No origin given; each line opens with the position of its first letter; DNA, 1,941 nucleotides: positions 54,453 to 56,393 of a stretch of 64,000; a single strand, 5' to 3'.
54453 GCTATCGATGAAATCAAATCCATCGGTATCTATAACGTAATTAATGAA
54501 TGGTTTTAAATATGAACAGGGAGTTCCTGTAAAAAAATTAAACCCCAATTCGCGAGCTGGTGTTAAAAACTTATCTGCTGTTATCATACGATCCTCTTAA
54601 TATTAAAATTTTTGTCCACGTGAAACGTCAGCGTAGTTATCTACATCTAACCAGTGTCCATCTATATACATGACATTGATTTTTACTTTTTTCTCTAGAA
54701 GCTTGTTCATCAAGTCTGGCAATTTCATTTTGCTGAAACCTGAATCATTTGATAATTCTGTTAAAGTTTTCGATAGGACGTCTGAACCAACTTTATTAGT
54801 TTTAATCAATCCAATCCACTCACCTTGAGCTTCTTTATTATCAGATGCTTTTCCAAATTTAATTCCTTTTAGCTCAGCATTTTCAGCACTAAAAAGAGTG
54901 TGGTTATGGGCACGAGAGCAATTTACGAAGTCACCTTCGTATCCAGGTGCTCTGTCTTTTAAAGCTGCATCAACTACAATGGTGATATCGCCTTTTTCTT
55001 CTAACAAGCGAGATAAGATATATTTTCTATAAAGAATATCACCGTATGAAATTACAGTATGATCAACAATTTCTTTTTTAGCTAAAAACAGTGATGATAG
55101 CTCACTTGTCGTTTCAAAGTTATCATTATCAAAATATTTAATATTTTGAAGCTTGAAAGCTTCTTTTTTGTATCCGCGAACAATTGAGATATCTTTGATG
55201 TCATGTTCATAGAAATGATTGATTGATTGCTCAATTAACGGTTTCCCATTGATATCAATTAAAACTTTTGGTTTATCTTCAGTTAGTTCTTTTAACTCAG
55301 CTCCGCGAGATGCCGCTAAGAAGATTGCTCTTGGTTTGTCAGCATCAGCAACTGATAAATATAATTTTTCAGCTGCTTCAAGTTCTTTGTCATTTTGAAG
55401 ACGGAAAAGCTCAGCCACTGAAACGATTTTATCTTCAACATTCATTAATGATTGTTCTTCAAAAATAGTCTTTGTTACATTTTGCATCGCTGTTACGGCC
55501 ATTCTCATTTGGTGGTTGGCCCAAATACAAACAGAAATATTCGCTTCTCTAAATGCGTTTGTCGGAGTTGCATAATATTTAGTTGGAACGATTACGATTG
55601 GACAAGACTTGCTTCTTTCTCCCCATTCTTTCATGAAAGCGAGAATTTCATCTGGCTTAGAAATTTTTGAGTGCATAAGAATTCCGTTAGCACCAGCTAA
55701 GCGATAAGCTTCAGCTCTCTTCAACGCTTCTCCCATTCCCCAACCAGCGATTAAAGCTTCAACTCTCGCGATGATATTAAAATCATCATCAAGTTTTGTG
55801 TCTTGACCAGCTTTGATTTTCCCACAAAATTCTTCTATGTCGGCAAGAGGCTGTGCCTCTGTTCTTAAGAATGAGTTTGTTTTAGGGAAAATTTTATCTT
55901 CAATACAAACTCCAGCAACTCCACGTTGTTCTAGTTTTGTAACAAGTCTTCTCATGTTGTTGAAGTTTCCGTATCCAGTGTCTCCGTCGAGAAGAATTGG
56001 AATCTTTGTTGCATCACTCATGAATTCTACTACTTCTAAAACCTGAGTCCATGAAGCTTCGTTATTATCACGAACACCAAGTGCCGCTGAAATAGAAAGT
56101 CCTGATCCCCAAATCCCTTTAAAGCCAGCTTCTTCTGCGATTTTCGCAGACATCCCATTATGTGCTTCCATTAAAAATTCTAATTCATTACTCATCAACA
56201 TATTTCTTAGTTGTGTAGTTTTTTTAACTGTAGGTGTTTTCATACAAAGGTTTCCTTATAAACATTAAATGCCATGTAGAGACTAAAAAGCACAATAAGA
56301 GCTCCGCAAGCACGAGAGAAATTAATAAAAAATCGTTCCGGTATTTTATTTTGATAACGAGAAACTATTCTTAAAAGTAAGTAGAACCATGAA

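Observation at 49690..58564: Eight-gene phosphonate (2-aminoethylphosphonate) biosynthesis and activation operon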

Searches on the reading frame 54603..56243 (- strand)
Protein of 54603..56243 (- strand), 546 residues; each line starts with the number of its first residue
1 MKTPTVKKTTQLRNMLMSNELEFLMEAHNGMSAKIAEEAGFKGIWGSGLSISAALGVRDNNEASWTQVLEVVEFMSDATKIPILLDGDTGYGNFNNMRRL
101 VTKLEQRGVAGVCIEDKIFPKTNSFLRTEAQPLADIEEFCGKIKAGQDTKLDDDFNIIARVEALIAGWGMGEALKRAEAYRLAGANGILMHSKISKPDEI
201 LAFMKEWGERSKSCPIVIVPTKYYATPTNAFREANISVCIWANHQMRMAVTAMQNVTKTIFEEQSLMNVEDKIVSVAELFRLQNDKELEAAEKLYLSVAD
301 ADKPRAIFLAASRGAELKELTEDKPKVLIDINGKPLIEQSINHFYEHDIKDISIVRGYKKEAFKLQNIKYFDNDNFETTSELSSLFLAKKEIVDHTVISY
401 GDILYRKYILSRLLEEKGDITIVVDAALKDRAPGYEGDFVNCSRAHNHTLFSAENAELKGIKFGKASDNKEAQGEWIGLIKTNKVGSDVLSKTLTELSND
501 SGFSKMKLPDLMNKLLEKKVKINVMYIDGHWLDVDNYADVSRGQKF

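Call 3: search_protein_families(library=pfam, proteins=[window:54603-56243:-], max_evalue=0.01)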
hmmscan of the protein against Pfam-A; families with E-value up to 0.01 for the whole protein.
window:54603-56243:- (546 aa): 3 families
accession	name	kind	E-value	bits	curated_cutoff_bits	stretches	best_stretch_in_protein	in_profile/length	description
PF13714.12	PEP_mutase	-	8.5e-58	196.2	31.5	1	17-260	5-239/240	Phosphoenolpyruvate phosphomutase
PF12804.13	NTP_transf_3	-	7.2e-07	29.9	27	1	306-423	1-121/160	MobA-like NTP transferase domain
PF00483.29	NTP_transferase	-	0.00086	19.4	21.2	1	306-363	2-60/245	Nucleotidyl transferase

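Call 4: search_protein_families(library=ncbifam, proteins=[window:54603-56243:-], max_evalue=0.01)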
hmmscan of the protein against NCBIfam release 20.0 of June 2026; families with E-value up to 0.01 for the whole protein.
window:54603-56243:- (546 aa): 27 families (the best 25 are shown)
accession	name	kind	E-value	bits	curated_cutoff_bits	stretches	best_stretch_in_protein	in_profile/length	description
TIGR02320.1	PEP_mutase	equivalog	5.3e-119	396.4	319.55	1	12-286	1-283/284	phosphoenolpyruvate mutase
TIGR02321.1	Pphn_pyruv_hyd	equivalog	4.1e-69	232.9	374.4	1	8-296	3-289/290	phosphonopyruvate hydrolase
TIGR02317.1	prpB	equivalog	5.4e-39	134.1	354.4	1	10-291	3-278/285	methylisocitrate lyase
NF008455.0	PRK11320.1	equivalog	7.7e-33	114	353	1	10-289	9-283/295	methylisocitrate lyase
TIGR02319.1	CPEP_Pphonmut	equivalog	1.7e-24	86.5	420.05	1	6-192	2-186/294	carboxyvinyl-carboxyphosphonate phosphorylmutase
TIGR03992.1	Arch_glmU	subfamily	4.2e-15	55.5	292.1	1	305-423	2-127/393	bifunctional sugar-1-phosphate nucleotidylyltransferase/acetyltransferase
NF041313.1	UDPGP_AglF_Halo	equivalog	1.3e-14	54.2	400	1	306-363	3-60/234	UTP--glucose-1-phosphate uridylyltransferase AglF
NF041173.1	Sug_nt_acttase_Thmprot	equivalog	6.9e-12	45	600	1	305-424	2-127/405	bifunctional sugar-1-phosphate nucleotidylyltransferase/acetyltransferase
TIGR01208.1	rmlA_long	equivalog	4.7e-10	38.9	320.25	1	306-364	2-61/353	glucose-1-phosphate thymidylyltransferase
NF045761.1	NAMPUrTaseMurU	equivalog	1.9e-07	31.2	250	1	305-358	2-55/226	N-acetylmuramate alpha-1-phosphate uridylyltransferase MurU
NF041135.1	IPPtranDIPPsyn_Thcocales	equivalog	1.9e-07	30.5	580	1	305-545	2-215/419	bifunctional L-myo-inositol-1-phosphate cytidylyltransferase/CDP-L-myo-inositol myo-inositolphosphotransferase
TIGR02623.1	G1P_cyt_trans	equivalog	3.1e-06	26.8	300.25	1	305-376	2-69/255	glucose-1-phosphate cytidylyltransferase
TIGR01173.1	glmU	equivalog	4e-06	25.9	366.85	1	306-425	3-127/452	bifunctional UDP-N-acetylglucosamine diphosphorylase/glucosamine-1-phosphate N-acetyltransferase GlmU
NF010934.1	PRK14354.1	equivalog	4.8e-05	22.1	450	1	306-365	2-58/447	bifunctional UDP-N-acetylglucosamine diphosphorylase/glucosamine-1-phosphate N-acetyltransferase GlmU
TIGR01099.1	galU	equivalog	0.00011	21.9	326.8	1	305-374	3-68/261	UTP--glucose-1-phosphate uridylyltransferase GalU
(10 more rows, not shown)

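Call 37: find_homologous_proteins(query=window:54603-56243:-)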
Query window:54603-56243:- (546 aa): 8000 proteins with E <= 0.001 among 8000 candidates; the best 120 are listed.
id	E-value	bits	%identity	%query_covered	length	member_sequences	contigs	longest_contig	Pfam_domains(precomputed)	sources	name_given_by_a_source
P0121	0.0e+0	1189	100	97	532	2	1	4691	PF13714.13,PF12804.14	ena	-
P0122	0.0e+0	1164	96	100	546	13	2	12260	PF13714.13,PF12804.14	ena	-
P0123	0.0e+0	1130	92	100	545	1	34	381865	PF13714.13,PF12804.14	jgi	jgi:phosphoenolpyruvate phosphomutase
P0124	0.0e+0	1127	92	100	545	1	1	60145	PF13714.13,PF12804.14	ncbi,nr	ncbi:MAG: phosphoenolpyruvate mutase [Bacteriovorax sp.]|nr:phosphoenolpyruvate mutase [Bacteriovora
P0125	0.0e+0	1112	92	100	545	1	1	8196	PF13714.13,PF12804.14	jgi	jgi:phosphoenolpyruvate phosphomutase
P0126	0.0e+0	1111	91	100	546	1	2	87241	PF00483.30,PF13714.13,PF12804.14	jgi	jgi:phosphoenolpyruvate phosphomutase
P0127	0.0e+0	1111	91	100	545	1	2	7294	PF13714.13,PF12804.14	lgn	-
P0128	0.0e+0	1110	91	100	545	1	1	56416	PF13714.13,PF12804.14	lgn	-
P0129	0.0e+0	1108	91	100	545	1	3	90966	PF13714.13,PF12804.14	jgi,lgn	-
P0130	0.0e+0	1103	91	100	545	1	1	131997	PF13714.13,PF12804.14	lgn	-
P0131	0.0e+0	1096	90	100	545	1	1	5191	PF13714.13,PF12804.14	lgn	-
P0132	0.0e+0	1087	88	100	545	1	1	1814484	PF00483.30,PF13714.13,PF12804.14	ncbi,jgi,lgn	ncbi:MAG: phosphoenolpyruvate mutase [Bacteriovorax sp.]|jgi:phosphoenolpyruvate phosphomutase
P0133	0.0e+0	1085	89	100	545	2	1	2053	PF13714.13,PF12804.14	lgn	-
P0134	0.0e+0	1084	88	100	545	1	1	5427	PF13714.13,PF12804.14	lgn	-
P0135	0.0e+0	1082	88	100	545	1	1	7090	PF13714.13,PF12804.14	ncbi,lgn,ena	-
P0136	0.0e+0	1082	90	99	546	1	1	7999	PF13714.13,PF12804.14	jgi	jgi:phosphoenolpyruvate phosphomutase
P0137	0.0e+0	1081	88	100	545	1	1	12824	PF13714.13,PF12804.14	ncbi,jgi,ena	jgi:phosphoenolpyruvate phosphomutase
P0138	0.0e+0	1078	88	100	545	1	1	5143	PF13714.13,PF12804.14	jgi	jgi:phosphoenolpyruvate phosphomutase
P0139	0.0e+0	1078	88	100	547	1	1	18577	PF13714.13,PF12804.14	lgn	-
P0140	0.0e+0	1072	88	100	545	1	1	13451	PF13714.13,PF12804.14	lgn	-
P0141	0.0e+0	1071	88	100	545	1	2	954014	PF13714.13,PF12804.14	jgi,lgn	-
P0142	0.0e+0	1071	87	100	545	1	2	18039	PF13714.13,PF12804.14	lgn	-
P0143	0.0e+0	1069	88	100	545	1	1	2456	PF13714.13,PF12804.14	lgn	-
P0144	0.0e+0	1068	87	100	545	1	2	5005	PF00483.30,PF13714.13,PF12804.14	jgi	jgi:phosphoenolpyruvate phosphomutase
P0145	0.0e+0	1067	88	100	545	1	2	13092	PF13714.13,PF12804.14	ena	-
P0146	0.0e+0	1067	88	100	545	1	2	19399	PF13714.13,PF12804.14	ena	-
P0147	0.0e+0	1067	87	100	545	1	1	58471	PF13714.13,PF12804.14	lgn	-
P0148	0.0e+0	1065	87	100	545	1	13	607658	PF13714.13,PF12804.14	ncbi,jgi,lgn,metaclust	metaclust:\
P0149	0.0e+0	1063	87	98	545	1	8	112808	PF13714.13,PF12804.14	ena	-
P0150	0.0e+0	1060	86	100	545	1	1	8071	PF13714.13,PF12804.14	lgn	-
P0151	0.0e+0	1059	86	99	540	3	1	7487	PF00483.30,PF13714.13,PF12804.14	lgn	-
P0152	0.0e+0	1058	86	100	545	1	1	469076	PF13714.13,PF12804.14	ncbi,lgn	-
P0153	0.0e+0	1058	86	100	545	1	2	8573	PF13714.13,PF12804.14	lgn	-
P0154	0.0e+0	1058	87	100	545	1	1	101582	PF13714.13,PF12804.14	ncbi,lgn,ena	-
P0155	0.0e+0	1057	87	100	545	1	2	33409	PF00483.30,PF13714.13,PF12804.14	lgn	-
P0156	0.0e+0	1056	87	100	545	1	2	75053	PF13714.13,PF12804.14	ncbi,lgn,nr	ncbi:MAG: phosphoenolpyruvate mutase [Bacteriovorax sp.]|nr:phosphoenolpyruvate mutase [Bacteriovora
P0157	0.0e+0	1055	86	100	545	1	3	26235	PF13714.13,PF12804.14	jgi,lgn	jgi:phosphoenolpyruvate phosphomutase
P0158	0.0e+0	1055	86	100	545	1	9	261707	PF13714.13,PF12804.14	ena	-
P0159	0.0e+0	1051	86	99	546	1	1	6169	PF13714.13,PF12804.14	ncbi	-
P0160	0.0e+0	1050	86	99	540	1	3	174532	PF00483.30,PF13714.13,PF12804.14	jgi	jgi:phosphoenolpyruvate phosphomutase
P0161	0.0e+0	1050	85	100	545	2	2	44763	PF13714.13,PF12804.14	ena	-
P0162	0.0e+0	1049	86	99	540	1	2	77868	PF13714.13,PF12804.14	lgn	-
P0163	0.0e+0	1049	86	100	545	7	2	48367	PF13714.13,PF12804.14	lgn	-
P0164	0.0e+0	1048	86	99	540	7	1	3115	PF00483.30,PF13714.13,PF12804.14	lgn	-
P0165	0.0e+0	1046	85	100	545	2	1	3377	PF13714.13,PF12804.14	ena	-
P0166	0.0e+0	1044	86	100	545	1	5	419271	PF00483.30,PF13714.13,PF12804.14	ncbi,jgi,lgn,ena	-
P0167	0.0e+0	1043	85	100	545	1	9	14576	PF00483.30,PF13714.13,PF12804.14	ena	-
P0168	0.0e+0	1043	85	100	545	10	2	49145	PF00483.30,PF13714.13,PF12804.14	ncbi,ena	-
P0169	0.0e+0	1043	85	100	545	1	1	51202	PF13714.13,PF12804.14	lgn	-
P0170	0.0e+0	1042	85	100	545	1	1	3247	PF00483.30,PF13714.13,PF12804.14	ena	-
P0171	0.0e+0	1040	85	100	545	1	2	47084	PF13714.13,PF12804.14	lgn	-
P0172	0.0e+0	1039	85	100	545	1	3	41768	PF00483.30,PF13714.13,PF12804.14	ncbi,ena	-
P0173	0.0e+0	1038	85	100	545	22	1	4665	PF00483.30,PF13714.13,PF12804.14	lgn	-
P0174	0.0e+0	1034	84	100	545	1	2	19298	PF13714.13,PF12804.14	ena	-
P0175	0.0e+0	1032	84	100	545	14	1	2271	PF13714.13,PF12804.14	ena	-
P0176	0.0e+0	1032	85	99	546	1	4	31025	PF13714.13,PF12804.14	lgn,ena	-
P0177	0.0e+0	1032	85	99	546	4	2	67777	PF13714.13,PF12804.14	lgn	-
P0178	0.0e+0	1031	85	99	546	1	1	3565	PF13714.13,PF12804.14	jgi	jgi:phosphoenolpyruvate phosphomutase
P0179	0.0e+0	1029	83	99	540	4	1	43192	PF13714.13,PF12804.14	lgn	-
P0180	0.0e+0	1029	84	99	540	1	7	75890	PF13714.13,PF12804.14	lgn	-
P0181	0.0e+0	1026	83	100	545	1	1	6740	PF13714.13,PF12804.14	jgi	jgi:phosphoenolpyruvate phosphomutase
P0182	0.0e+0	1025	83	100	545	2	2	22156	PF13714.13,PF12804.14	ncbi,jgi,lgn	jgi:phosphoenolpyruvate phosphomutase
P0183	0.0e+0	1023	84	99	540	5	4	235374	PF00483.30,PF13714.13,PF12804.14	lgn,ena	-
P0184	0.0e+0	1017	84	99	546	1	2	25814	PF13714.13,PF12804.14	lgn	-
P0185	0.0e+0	1016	82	100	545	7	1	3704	PF13714.13,PF12804.14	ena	-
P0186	0.0e+0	1016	82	99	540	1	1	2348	PF13714.13,PF12804.14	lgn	-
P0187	0.0e+0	1016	84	99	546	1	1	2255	PF13714.13,PF12804.14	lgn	-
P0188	0.0e+0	1015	84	99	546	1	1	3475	PF13714.13,PF12804.14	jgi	jgi:phosphoenolpyruvate phosphomutase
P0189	0.0e+0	1014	84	99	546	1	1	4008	PF13714.13,PF12804.14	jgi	jgi:phosphoenolpyruvate phosphomutase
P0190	0.0e+0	1013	84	99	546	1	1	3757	PF13714.13,PF12804.14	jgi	jgi:phosphoenolpyruvate phosphomutase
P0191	0.0e+0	1012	83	99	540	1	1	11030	PF13714.13,PF12804.14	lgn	-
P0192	0.0e+0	1010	84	97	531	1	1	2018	PF00483.30,PF13714.13,PF12804.14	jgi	jgi:phosphoenolpyruvate phosphomutase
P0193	7.2e-298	1006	82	100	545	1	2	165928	PF13714.13,PF12804.14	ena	-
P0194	2.2e-297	1005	81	100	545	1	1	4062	PF13714.13,PF12804.14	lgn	-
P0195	2.3e-297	1005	83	99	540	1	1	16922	PF13714.13,PF12804.14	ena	-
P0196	1.2e-296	1002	82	99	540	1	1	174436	PF13714.13,PF12804.14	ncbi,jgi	jgi:phosphoenolpyruvate phosphomutase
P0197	2.9e-295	998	82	99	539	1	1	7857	PF13714.13,PF12804.14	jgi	jgi:phosphoenolpyruvate phosphomutase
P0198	3.4e-295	997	82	99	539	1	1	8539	PF13714.13,PF12804.14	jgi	jgi:phosphoenolpyruvate phosphomutase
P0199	3.9e-295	997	81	100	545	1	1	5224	PF13714.13,PF12804.14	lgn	-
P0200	3.5e-294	994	82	99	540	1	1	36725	PF13714.13,PF12804.14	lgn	-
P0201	4.8e-293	990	80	99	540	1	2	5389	PF13714.13,PF12804.14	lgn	-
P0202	6.0e-293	990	81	99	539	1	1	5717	PF13714.13,PF12804.14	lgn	-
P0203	2.1e-292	988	80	100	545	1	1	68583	PF13714.13,PF12804.14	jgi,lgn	-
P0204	2.3e-292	988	80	100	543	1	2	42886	PF13714.13,PF12804.14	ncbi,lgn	-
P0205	1.1e-290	983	80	100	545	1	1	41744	PF13714.13,PF12804.14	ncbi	-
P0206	1.2e-290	983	80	100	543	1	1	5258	PF13714.13,PF12804.14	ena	-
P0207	1.0e-288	976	79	99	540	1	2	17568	PF13714.13,PF12804.14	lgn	-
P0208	1.3e-288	976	79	99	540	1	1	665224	PF13714.13,PF12804.14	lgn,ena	-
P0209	1.6e-288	975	79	99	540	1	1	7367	PF13714.13,PF12804.14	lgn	-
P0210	1.1e-287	973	79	99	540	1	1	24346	PF13714.13,PF12804.14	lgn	-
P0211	1.4e-287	972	79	99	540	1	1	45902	PF13714.13,PF12804.14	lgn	-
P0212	1.8e-287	972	79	99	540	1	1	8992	PF13714.13,PF12804.14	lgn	-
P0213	2.3e-287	972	79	99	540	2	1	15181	PF13714.13,PF12804.14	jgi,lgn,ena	-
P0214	1.2e-284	963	85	92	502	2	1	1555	PF13714.13,PF12804.14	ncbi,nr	ncbi:MAG: phosphoenolpyruvate mutase, partial [Bdellovibrionales bacterium]|nr:phosphoenolpyruvate m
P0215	3.5e-279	945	78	99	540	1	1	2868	PF13714.13,PF12804.14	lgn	-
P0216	3.0e-278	942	76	100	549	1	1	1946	PF00483.30,PF13714.13,PF12804.14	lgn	-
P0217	4.1e-259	878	87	82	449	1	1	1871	PF00483.30,PF13714.13,PF12804.14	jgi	jgi:phosphoenolpyruvate phosphomutase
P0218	1.4e-233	794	66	98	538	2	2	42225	PF13714.13,PF12804.14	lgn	-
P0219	2.2e-233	794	66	98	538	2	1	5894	PF13714.13,PF12804.14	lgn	-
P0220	7.9e-233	792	66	99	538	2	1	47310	PF00483.30,PF13714.13,PF12804.14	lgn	-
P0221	2.9e-232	790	66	99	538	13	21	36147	PF00483.30,PF13714.13,PF12804.14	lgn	-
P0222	9.2e-232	788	66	98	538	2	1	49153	PF00483.30,PF13714.13,PF12804.14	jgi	-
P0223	1.4e-231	788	67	98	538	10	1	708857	PF13714.13,PF12804.14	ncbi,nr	ncbi:MAG: phosphoenolpyruvate mutase [Melioribacteraceae bacterium]|nr:phosphoenolpyruvate mutase [M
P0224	1.3e-230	784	65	99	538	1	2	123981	PF13714.13,PF12804.14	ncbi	-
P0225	1.4e-230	784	66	99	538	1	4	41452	PF00483.30,PF13714.13,PF12804.14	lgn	-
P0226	9.0e-230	782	65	98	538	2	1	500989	PF13714.13,PF12804.14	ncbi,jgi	jgi:phosphoenolpyruvate phosphomutase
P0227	2.6e-229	780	66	98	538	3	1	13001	PF00483.30,PF13714.13,PF12804.14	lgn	-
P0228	4.1e-229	779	65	99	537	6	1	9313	PF13714.13,PF12804.14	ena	-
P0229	1.1e-228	778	65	99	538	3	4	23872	PF00483.30,PF13714.13,PF12804.14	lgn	-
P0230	1.9e-228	777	66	98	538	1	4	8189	PF13714.13,PF12804.14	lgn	-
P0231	4.4e-228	776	66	99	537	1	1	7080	PF13714.13,PF12804.14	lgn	-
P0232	2.1e-227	774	65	99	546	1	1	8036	PF13714.13,PF12804.14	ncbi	-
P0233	1.0e-226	772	65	99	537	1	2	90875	PF00483.30,PF13714.13,PF12804.14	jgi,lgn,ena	-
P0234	1.8e-226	771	65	99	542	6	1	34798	PF13714.13,PF12804.14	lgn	-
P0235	8.3e-225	765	63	99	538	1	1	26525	PF13714.13,PF12804.14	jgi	jgi:phosphoenolpyruvate phosphomutase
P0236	2.1e-224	764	64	99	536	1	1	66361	PF13714.13,PF12804.14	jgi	jgi:phosphoenolpyruvate phosphomutase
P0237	5.7e-224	762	65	98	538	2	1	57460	PF00483.30,PF13714.13,PF12804.14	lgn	-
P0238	1.9e-223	761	65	99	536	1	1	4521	PF00483.30,PF13714.13,PF12804.14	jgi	jgi:phosphoenolpyruvate phosphomutase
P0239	5.9e-223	759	65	99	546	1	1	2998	PF13714.13,PF12804.14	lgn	-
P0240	6.1e-223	759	65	99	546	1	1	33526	PF13714.13,PF12804.14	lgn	-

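Call 38: find_encoding_contigs(protein=P0122, flank=10000, max_places=4)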
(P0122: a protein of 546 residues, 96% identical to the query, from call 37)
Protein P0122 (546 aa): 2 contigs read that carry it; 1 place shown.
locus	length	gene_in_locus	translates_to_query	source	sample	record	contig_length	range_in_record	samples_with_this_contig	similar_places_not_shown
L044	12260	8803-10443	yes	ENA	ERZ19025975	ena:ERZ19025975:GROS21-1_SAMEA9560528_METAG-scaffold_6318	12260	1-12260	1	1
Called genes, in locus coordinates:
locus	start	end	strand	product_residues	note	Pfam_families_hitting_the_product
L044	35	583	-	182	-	PF16036:Chalcone_3, PF16035:Chalcone_2 (faint)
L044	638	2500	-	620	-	-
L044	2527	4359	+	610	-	PF00005:ABC_tran, PF00931:NB-ARC (faint), PF13555:AAA_29 (faint), PF01926:MMR_HSR1 (faint), PF13304:AAA_21 (faint), PF12848:ABC_tran_Xtn, PF00005:ABC_tran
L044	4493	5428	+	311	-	PF02668:TauD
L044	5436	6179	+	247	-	PF00483:NTP_transferase, PF12804:NTP_transf_3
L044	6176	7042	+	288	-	PF01066:CDP-OH_P_transf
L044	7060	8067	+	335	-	PF08557:Lipid_DES, PF00487:FA_desaturase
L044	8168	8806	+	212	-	PF01810:LysE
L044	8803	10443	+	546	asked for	PF13714:PEP_mutase, PF12804:NTP_transf_3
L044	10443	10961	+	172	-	PF13302:Acetyltransf_3, PF00583:Acetyltransf_1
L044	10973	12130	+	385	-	PF02776:TPP_enzyme_N, PF02775:TPP_enzyme_C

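Call 47: search_protein_families(library=ncbifam, proteins=[L044:6176-7042:+, L044:7060-8067:+, L044:10443-10961:+], max_evalue=0.001)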
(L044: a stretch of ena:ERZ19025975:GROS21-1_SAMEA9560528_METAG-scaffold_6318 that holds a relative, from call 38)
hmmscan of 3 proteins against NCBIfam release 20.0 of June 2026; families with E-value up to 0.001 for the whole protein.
L044:6176-7042:+ (288 aa): 5 families
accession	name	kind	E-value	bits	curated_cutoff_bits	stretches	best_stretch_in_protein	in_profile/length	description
NF040950.1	archin_ph_syn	equivalog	9.5e-14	51.7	180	1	32-126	15-107/191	archaetidylinositol phosphate synthase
NF045883.1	PIPSynth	equivalog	8.4e-09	35.4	170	1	33-130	15-110/197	phosphatidylinositol phosphate synthase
NF041135.1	IPPtranDIPPsyn_Thcocales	equivalog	1.4e-08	34.2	580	1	40-160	249-361/419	bifunctional L-myo-inositol-1-phosphate cytidylyltransferase/CDP-L-myo-inositol myo-inositolphosphotransferase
TIGR00560.1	pgsA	equivalog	7.4e-05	23.3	109.1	1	70-140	34-97/183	CDP-diacylglycerol--glycerol-3-phosphate 3-phosphatidyltransferase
NF008090.0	PRK10832.1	equivalog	0.00012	22.2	304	1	61-119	24-82/182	CDP-diacylglycerol--glycerol-3-phosphate 3-phosphatidyltransferase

L044:7060-8067:+ (335 aa): 5 families
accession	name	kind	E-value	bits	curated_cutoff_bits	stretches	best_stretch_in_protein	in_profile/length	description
NF041365.1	GntB_guanitoxin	equivalog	2.5e-07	30.4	380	1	45-165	28-148/308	guanitoxin biosynthesis L-arginine gamma (S) hydroxylase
NF045690.1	BCarotKetCrtW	equivalog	8.2e-07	28.6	350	1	43-276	38-252/257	beta-carotene ketolase CrtW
NF052549.1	FAdesatDesBBac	equivalog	1.7e-05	24.3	500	1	37-143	28-133/340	Delta(10) desaturase DesB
NF045688.1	BCarotHydoxCrtR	equivalog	0.00011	21.4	475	1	45-288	33-267/297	beta-carotene hydroxylase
NF052548.1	FAdesatDesABac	equivalog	0.00066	18.9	500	1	52-129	40-115/328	Delta(5) desaturase DesA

L044:10443-10961:+ (172 aa): 0 families

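Call 73: find_homologous_proteins(query=L044:6176-7042:+)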
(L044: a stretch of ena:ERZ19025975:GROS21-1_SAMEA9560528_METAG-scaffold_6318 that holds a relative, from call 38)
Query L044:6176-7042:+ (288 aa): 155 proteins with E <= 0.001 among 1074 candidates; the best 120 are listed.
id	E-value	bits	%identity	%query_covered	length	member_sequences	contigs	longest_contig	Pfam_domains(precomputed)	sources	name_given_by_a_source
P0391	3.7e-191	652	100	100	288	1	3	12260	PF01066.27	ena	-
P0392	2.4e-166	570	84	100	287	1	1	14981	PF01066.27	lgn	-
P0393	1.2e-153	529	80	100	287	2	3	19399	PF01066.27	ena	-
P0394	8.6e-153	526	77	100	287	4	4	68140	PF01066.27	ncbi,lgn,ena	-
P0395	4.9e-148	510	78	100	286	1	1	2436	PF01066.27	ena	-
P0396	1.0e-147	509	77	99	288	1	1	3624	PF01066.27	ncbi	-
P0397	1.3e-147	509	77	99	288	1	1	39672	PF01066.27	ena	-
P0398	1.2e-144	499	75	100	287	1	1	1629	PF01066.27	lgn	-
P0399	1.1e-142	493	75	100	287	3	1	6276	PF01066.27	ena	-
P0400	9.1e-142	490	74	100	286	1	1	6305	PF01066.27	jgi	-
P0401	6.8e-127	441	65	100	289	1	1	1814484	PF01066.27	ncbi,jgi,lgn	ncbi:MAG: CDP-alcohol phosphatidyltransferase family protein [Bacteriovorax sp.]|jgi:hypothetical pr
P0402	2.8e-126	439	66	98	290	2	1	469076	PF01066.27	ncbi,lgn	-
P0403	1.7e-125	436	64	100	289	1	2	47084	PF01066.27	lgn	-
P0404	3.1e-125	436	65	98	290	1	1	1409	PF01066.27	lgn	-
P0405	4.2e-125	435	65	98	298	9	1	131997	PF01066.27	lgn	-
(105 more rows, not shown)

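Call 74: find_encoding_contigs(protein=P0392, flank=8000, max_places=2)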
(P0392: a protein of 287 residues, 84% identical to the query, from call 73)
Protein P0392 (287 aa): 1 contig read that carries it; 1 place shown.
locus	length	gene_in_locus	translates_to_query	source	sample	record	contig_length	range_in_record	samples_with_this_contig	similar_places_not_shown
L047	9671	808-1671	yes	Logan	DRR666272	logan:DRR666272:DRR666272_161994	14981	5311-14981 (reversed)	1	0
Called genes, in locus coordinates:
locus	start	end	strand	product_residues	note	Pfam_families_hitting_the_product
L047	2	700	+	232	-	?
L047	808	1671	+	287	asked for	PF01066:CDP-OH_P_transf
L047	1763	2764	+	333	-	PF08557:Lipid_DES, PF00487:FA_desaturase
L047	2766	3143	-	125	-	PF00072:Response_reg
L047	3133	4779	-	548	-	PF00512:HisKA, PF02518:HATPase_c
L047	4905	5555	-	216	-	PF00881:Nitroreductase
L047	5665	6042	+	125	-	-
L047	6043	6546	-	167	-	PF22381:Staph_reg_Sar_Rot (faint), PF12802:MarR_2, PF01047:MarR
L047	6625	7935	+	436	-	PF02321:OEP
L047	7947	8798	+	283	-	PF25919:BSH_CusB (faint), PF25984:BSH_YknX (faint), PF25917:BSH_RND, PF25973:BSH_CzcB, PF25876:HH_MFP_RND (weak), PF25963:Beta-barrel_AAEA (faint), PF25954:Beta-barrel_RND_2 (weak)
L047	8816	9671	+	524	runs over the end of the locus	PF00083:Sugar_tr, PF05977:MFS_3 (weak), PF07690:MFS_1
